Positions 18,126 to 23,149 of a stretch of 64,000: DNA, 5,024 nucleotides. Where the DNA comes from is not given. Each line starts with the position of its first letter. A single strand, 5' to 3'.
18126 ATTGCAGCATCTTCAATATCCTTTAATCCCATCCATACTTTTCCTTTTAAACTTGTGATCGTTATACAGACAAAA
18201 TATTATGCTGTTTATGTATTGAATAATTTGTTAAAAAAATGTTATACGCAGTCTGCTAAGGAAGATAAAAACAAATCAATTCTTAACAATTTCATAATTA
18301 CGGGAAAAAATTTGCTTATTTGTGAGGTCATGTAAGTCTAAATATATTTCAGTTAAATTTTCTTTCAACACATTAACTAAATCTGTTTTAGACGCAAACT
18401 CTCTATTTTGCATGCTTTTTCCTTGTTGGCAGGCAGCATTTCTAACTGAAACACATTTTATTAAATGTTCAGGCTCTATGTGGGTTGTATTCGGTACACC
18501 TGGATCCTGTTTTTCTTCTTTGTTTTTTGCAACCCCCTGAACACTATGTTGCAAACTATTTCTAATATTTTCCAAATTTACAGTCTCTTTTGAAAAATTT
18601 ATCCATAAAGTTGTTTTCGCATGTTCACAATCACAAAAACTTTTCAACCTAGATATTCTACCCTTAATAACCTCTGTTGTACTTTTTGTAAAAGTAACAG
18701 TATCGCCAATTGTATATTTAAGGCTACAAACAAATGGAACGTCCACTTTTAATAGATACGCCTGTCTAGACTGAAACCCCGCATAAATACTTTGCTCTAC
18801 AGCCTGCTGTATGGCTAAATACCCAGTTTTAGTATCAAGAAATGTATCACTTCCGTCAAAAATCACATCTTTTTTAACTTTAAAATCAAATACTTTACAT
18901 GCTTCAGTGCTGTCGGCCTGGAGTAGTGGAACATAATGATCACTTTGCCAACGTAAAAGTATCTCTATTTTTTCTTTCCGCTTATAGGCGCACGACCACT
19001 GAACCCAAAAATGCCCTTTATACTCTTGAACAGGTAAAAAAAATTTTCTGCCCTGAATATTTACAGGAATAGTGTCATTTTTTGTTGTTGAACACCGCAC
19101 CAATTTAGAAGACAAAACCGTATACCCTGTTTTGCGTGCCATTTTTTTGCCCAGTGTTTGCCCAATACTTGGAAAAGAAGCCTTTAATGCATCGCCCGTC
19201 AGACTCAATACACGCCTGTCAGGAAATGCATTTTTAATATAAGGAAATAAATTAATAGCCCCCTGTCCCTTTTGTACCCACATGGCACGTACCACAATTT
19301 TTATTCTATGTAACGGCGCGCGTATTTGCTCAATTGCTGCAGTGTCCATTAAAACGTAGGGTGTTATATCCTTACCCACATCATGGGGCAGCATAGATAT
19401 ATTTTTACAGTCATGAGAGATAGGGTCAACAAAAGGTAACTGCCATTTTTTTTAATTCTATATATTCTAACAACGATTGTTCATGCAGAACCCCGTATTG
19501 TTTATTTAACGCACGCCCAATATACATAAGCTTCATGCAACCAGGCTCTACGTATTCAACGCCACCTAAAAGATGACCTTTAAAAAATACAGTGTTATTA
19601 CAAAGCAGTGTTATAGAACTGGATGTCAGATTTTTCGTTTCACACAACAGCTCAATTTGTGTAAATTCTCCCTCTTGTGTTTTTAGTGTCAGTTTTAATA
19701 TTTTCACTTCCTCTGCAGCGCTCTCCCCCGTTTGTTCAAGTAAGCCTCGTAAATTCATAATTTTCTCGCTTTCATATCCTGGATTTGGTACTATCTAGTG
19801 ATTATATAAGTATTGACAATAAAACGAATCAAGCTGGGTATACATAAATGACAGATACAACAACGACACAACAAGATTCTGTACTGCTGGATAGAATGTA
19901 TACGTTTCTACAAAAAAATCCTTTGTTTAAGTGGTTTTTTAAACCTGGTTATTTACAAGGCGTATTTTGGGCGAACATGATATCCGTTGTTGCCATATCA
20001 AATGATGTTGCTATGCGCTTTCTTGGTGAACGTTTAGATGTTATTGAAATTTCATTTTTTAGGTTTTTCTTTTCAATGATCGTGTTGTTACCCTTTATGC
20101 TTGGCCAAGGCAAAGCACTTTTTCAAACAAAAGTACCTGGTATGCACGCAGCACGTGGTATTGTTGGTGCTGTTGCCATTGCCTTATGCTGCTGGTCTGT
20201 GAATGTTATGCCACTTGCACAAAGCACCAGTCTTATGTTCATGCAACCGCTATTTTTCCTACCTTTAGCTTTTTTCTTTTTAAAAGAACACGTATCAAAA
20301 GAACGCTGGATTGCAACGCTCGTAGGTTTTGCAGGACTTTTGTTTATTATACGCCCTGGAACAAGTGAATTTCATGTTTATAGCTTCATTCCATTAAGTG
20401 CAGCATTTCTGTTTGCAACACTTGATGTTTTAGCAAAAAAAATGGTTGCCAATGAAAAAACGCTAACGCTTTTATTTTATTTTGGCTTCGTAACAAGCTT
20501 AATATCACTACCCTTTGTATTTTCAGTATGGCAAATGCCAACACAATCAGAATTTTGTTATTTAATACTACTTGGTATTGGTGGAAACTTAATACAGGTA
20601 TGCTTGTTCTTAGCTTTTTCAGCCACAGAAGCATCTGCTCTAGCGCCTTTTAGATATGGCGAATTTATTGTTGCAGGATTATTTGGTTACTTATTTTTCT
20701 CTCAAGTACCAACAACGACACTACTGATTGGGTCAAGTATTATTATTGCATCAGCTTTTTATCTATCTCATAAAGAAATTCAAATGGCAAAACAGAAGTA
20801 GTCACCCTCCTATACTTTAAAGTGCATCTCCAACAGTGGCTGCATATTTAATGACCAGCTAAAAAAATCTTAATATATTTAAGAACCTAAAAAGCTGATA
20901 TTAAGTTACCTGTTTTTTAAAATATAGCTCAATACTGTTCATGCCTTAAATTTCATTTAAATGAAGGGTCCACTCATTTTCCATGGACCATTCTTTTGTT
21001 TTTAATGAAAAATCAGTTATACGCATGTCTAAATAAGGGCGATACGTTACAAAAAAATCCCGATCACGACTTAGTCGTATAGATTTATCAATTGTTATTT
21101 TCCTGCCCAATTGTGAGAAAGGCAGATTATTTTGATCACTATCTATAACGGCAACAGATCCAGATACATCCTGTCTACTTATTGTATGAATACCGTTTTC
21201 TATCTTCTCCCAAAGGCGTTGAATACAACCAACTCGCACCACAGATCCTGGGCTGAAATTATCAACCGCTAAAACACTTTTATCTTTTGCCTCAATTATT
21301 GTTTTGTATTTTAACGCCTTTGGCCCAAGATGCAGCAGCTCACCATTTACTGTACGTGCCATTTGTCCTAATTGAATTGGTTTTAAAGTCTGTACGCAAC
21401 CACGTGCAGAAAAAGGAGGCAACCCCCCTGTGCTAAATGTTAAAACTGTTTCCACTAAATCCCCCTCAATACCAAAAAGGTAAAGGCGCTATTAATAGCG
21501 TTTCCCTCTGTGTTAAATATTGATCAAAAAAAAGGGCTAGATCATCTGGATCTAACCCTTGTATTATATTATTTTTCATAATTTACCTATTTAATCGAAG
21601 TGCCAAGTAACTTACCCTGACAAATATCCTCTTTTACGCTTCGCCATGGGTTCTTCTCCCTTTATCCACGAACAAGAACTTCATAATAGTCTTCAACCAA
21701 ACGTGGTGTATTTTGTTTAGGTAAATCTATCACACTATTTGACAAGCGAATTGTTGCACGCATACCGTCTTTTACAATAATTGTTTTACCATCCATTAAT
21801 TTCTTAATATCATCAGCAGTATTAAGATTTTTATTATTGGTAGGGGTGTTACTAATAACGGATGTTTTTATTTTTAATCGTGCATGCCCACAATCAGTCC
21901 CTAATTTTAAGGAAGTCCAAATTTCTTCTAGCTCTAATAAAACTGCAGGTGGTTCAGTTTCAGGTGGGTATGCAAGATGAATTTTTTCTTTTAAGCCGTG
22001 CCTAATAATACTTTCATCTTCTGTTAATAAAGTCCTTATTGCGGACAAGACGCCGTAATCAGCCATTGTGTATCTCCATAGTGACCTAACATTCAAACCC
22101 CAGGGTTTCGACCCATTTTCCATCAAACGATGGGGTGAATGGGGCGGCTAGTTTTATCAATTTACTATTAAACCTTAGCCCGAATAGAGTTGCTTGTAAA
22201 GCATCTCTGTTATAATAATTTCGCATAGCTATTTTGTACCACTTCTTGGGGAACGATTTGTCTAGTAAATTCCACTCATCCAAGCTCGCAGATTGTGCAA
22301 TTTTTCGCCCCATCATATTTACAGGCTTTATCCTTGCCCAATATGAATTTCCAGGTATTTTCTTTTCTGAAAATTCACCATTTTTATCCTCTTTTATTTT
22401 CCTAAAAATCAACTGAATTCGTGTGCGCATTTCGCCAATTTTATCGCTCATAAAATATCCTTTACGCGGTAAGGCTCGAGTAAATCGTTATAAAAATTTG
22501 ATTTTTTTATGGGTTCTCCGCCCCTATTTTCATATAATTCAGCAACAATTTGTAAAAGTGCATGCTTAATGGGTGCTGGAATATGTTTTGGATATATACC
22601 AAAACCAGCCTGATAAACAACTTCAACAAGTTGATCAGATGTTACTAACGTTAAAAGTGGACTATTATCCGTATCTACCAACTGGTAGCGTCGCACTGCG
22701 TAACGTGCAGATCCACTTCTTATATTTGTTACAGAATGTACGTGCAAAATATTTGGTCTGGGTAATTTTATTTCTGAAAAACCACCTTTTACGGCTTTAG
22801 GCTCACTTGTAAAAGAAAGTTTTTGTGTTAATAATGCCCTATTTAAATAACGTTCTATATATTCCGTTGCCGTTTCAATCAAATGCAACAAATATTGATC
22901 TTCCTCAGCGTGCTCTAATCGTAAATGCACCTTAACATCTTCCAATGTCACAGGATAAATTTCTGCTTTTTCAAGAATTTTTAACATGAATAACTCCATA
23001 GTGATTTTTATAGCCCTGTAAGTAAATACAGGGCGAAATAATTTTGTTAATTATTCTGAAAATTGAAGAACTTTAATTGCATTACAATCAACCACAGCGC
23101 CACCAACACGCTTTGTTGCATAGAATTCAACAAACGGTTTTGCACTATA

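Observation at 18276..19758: Two-gene ORFan unit (110 aa + 372 aa) between capsid module and lysis module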

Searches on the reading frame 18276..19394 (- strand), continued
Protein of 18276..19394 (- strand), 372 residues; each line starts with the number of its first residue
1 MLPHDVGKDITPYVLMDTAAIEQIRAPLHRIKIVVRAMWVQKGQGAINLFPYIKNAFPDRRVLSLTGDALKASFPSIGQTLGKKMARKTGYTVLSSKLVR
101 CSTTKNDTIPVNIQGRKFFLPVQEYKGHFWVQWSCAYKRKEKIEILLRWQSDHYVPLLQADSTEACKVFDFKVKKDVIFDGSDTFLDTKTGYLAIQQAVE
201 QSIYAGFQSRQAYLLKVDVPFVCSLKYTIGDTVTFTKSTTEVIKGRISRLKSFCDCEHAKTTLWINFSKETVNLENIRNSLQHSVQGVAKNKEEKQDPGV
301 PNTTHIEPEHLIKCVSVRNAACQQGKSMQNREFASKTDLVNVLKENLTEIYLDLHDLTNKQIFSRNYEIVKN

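Call 72: find_encoding_contigs(protein=P0021, flank=10000, max_places=1)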
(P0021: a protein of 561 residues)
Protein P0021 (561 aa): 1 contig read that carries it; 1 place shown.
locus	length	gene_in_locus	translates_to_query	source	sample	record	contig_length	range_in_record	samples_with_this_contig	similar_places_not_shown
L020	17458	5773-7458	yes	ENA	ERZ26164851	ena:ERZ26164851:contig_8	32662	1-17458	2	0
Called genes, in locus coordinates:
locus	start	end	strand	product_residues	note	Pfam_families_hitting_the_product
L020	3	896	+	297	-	?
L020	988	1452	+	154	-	PF04586:Peptidase_S78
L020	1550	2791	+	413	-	PF05065:Phage_capsid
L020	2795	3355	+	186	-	PF05135:Phage_connect_1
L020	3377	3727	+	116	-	PF05521:Phage_HCP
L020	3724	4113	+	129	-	-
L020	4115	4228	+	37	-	-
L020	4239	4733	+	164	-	-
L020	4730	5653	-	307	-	PF00892:EamA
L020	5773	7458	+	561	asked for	-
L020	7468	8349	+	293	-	-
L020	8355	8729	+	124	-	-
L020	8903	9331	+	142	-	PF07486:Hydrolase_2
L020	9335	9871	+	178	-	-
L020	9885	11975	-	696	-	PF17191:RecG_wedge, PF00270:DEAD, PF04851:ResIII, PF22590:Cas3-like_C_2 (faint), PF00271:Helicase_C, PF19833:RecG_dom3_C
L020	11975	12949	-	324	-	PF01479:S4, PF00849:PseudoU_synth_2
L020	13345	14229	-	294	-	PF00126:HTH_1, PF03466:LysR_substrate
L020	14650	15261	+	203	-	-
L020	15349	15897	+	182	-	-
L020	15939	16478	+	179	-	PF00089:Trypsin, PF13365:Trypsin_2 (weak)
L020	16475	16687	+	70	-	-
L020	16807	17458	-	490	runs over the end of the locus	PF00180:Iso_dh, PF18324:Isocitrate_DH_C_bact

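Call 79: search_solved_structures(query=A2, max_evalue=10)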
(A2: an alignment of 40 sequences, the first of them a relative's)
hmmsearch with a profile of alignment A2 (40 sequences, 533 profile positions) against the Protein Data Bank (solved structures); distinct sequences matched with E-value up to 10: 4.
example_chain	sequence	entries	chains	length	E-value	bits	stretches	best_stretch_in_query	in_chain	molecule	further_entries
7uzy_J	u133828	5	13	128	0.24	13.2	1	64-146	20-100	CRISPR system Cms protein Csm2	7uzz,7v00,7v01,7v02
8do6_C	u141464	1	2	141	0.3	12.9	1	64-146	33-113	CRISPR system Cms protein Csm2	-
6ae1_A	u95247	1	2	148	0.35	12.7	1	64-146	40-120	CRISPR-associated protein, TM1810 family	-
3hlx_A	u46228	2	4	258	1.2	10.9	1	223-287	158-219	Pyrroloquinoline-quinone synthase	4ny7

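Call 84: find_related_loci(query=A6, collection=metagenome_contigs, flank=6000)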
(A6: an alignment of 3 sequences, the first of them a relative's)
Query A6 (393 aa) in metagenome_contigs; peptide patterns used: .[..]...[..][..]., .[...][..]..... (x = any residue, [..] = any of these).
500 stretches matched a pattern; 262 encode a relative of the query (tblastn E <= 1e-3); the best 80 are kept; 80 distinct loci.
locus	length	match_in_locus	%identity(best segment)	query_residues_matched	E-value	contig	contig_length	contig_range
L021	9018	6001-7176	81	1-392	0e+0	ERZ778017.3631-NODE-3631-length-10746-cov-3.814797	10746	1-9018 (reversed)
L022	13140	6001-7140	69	14-392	0e+0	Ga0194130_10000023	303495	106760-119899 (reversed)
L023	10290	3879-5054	67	3-390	0e+0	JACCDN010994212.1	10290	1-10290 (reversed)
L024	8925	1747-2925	67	3-392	0e+0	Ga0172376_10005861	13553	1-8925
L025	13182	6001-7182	67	2-392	0e+0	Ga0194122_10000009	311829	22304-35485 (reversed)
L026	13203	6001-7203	66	2-392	2e-180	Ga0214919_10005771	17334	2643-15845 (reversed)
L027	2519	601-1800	65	2-392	0e+0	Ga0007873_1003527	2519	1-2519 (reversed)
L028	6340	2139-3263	62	16-390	9e-166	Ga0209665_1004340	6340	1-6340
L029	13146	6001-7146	60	11-392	3e-158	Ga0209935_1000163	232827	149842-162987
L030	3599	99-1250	60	11-393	4e-163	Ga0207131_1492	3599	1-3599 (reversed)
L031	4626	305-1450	59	12-393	1e-159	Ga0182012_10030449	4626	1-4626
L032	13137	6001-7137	61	14-392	3e-155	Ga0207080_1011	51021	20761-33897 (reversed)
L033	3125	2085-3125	64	14-355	1e-162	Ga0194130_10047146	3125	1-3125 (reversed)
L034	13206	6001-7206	57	2-392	9e-154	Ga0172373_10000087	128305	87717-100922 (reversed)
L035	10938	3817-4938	59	15-390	9e-154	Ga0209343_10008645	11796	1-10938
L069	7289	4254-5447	47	9-389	7e-120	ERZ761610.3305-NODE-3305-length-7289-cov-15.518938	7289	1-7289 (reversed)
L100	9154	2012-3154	46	22-393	2e-112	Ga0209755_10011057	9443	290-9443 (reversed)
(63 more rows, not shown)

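Call 88: search_protein_families(library=pfam, proteins=[L100:223-1230:-, L100:1230-1847:-, L100:3229-4800:+, L100:4929-6098:+, L100:6100-6837:-, L100:7055-7873:+, L069:1340-3013:+, L069:3016-4101:-, L069:5447-5881:+, L069:5902-6597:-], max_evalue=0.001)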
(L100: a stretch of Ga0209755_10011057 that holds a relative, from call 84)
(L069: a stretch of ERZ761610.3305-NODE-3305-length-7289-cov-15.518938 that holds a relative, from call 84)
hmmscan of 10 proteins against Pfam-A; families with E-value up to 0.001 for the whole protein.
L100:223-1230:- (335 aa): 2 families
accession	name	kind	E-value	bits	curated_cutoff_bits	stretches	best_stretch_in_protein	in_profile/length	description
PF02016.21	Peptidase_S66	-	9.4e-28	97.2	25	1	27-149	1-121/121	LD-carboxypeptidase N-terminal domain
PF17676.7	Peptidase_S66C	-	1.4e-25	90.6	23.7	1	200-310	2-120/120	LD-carboxypeptidase C-terminal domain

L100:1230-1847:- (205 aa): 1 family
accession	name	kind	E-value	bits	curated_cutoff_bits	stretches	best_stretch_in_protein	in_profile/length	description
PF21948.1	LplA-B_cat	-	5.1e-35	121.7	27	1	12-201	1-199/200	Lipoyl protein ligase A/B catalytic domain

L100:3229-4800:+ (523 aa): 0 families

L100:4929-6098:+ (389 aa): 3 families
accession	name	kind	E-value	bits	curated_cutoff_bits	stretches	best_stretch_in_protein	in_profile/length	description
PF00712.24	DNA_pol3_beta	-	2e-37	128.4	24.4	2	25-143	1-119/120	DNA polymerase III beta subunit, N-terminal domain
PF02767.21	DNA_pol3_beta_2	-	3.9e-33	114.6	27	1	157-267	5-116/116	DNA polymerase III beta subunit, central domain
PF02768.20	DNA_pol3_beta_3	-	4.1e-30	104.5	27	1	269-388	1-121/121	DNA polymerase III beta subunit, C-terminal domain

L100:6100-6837:- (245 aa): 1 family
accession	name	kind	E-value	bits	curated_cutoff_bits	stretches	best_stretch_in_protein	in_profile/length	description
PF01416.25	PseudoU_synth_1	-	1.8e-41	141.4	23.3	2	144-245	1-107/108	tRNA pseudouridine synthase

L100:7055-7873:+ (272 aa): 1 family
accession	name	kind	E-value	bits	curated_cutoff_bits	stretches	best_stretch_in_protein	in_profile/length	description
PF03618.20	Kinase-PPPase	-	1.6e-86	290.6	23.5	1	8-266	1-256/256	Kinase/pyrophosphorylase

L069:1340-3013:+ (557 aa): 0 families

L069:3016-4101:- (361 aa): 7 families
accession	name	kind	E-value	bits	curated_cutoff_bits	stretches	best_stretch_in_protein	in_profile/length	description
PF00154.27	RecA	-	3.6e-144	479.4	27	1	29-290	1-262/262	recA bacterial DNA recombination protein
PF21096.2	RecA_C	-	2e-25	89.1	27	1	293-347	1-55/57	RecA C-terminal domain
PF06745.19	ATPase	-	7.9e-12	45.5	26.6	1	62-135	2-77/231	KaiC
PF08423.17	Rad51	-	1.8e-10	40.9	22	1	57-250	4-213/244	Rad51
PF13481.12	AAA_25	-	4.4e-06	26.9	27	0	75-215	28-189/195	AAA domain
PF01637.24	ATPase_2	-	0.00014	22.2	33.2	1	81-168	21-79/225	ATPase domain predominantly from Archaea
PF13479.12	AAA_24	-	0.00029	21.2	27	1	81-172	3-78/195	AAA domain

L069:5447-5881:+ (144 aa): 0 families

L069:5902-6597:- (231 aa): 2 families
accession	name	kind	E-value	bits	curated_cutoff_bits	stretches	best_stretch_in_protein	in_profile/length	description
PF07963.17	N_methyl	-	9.7e-06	25.4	21.2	1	11-36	2-27/27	Prokaryotic N-terminal methylation motif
PF16074.10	PilW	-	0.00033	21.1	26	0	123-167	2-41/124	Type IV Pilus-assembly protein W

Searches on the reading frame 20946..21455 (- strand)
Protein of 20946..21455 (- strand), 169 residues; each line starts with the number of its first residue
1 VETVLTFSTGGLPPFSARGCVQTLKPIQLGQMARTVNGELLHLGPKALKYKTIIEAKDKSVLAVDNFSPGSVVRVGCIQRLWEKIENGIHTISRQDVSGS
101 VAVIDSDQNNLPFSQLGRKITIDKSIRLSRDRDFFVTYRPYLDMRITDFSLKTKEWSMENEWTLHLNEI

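Call 5: search_protein_families(library=pfam, proteins=[window:20946-21455:-], max_evalue=0.1)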
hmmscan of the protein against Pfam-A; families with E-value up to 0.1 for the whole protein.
window:20946-21455:- (169 aa): 0 families

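Call 6: search_protein_families(library=phrogs, proteins=[window:20946-21455:-], max_evalue=0.1)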
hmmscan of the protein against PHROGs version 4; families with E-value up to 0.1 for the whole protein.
window:20946-21455:- (169 aa): 0 families

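Call 8: search_protein_families(library=ncbifam, proteins=[window:20946-21455:-], max_evalue=0.01)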
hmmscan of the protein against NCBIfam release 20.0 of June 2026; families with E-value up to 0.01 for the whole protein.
window:20946-21455:- (169 aa): 0 families

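Call 78: search_solved_structures(query=A5, max_evalue=10)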
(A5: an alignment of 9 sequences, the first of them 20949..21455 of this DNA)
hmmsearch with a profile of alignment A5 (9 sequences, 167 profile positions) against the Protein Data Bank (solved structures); distinct sequences matched with E-value up to 10: 1.
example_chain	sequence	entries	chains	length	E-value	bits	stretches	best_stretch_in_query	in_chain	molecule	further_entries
8amz_P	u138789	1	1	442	0.88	12.9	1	30-127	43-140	PCI domain-containing protein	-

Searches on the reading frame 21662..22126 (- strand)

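Call 5: search_protein_families(library=pfam, proteins=[window:21662-22126:-], max_evalue=0.1)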
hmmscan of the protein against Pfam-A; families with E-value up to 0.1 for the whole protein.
window:21662-22126:- (154 aa): 1 family
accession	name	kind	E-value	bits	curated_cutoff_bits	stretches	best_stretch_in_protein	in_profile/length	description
PF01280.26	Ribosomal_L19e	-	0.073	13.4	25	0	78-119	14-51/53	Ribosomal protein L19e, N-terminal domain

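Call 6: search_protein_families(library=phrogs, proteins=[window:21662-22126:-], max_evalue=0.1)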
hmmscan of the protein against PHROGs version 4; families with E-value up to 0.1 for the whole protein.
window:21662-22126:- (154 aa): 0 families

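Call 8: search_protein_families(library=ncbifam, proteins=[window:21662-22126:-], max_evalue=0.01)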
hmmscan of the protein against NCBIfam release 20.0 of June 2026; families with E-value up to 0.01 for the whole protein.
window:21662-22126:- (154 aa): 0 families

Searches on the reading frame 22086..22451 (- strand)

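Call 5: search_protein_families(library=pfam, proteins=[window:22086-22451:-], max_evalue=0.1)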
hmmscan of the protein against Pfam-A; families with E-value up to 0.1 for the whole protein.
window:22086-22451:- (121 aa): 1 family
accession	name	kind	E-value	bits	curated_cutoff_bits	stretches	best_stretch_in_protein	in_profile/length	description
PF05521.18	Phage_HCP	-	0.00066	20.7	25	1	4-55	2-51/106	Phage head completion protein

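Call 6: search_protein_families(library=phrogs, proteins=[window:22086-22451:-], max_evalue=0.1)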
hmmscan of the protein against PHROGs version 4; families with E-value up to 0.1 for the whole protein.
window:22086-22451:- (121 aa): 1 family
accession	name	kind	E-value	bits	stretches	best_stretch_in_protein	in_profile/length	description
phrog_25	-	connector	0.0051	17.8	1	2-53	35-84/286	head closure Hc1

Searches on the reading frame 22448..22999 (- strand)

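Call 5: search_protein_families(library=pfam, proteins=[window:22448-22999:-], max_evalue=0.1)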
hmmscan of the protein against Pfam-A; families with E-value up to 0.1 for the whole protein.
window:22448-22999:- (183 aa): 1 family
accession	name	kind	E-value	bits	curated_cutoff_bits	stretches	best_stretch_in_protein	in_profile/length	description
PF05135.19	Phage_connect_1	-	7.1e-14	52.5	21.2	1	18-68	3-54/101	Phage gp6-like head-tail connector protein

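Call 6: search_protein_families(library=phrogs, proteins=[window:22448-22999:-], max_evalue=0.1)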
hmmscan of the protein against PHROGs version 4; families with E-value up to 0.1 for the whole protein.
window:22448-22999:- (183 aa): 5 families
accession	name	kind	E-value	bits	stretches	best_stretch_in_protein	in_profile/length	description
phrog_442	-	connector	1.1e-22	81.7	1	3-178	74-261/270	head-tail adaptor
phrog_40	-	connector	6.5e-18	65.9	1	5-178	30-131/201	head-tail adaptor Ad1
phrog_132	-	connector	0.00027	21.9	1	16-71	10-65/124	head-tail adaptor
phrog_749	-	unknown function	0.0026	18.9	1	16-53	7-44/99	-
phrog_2550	-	unknown function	0.03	15.2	0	19-49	7-37/92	-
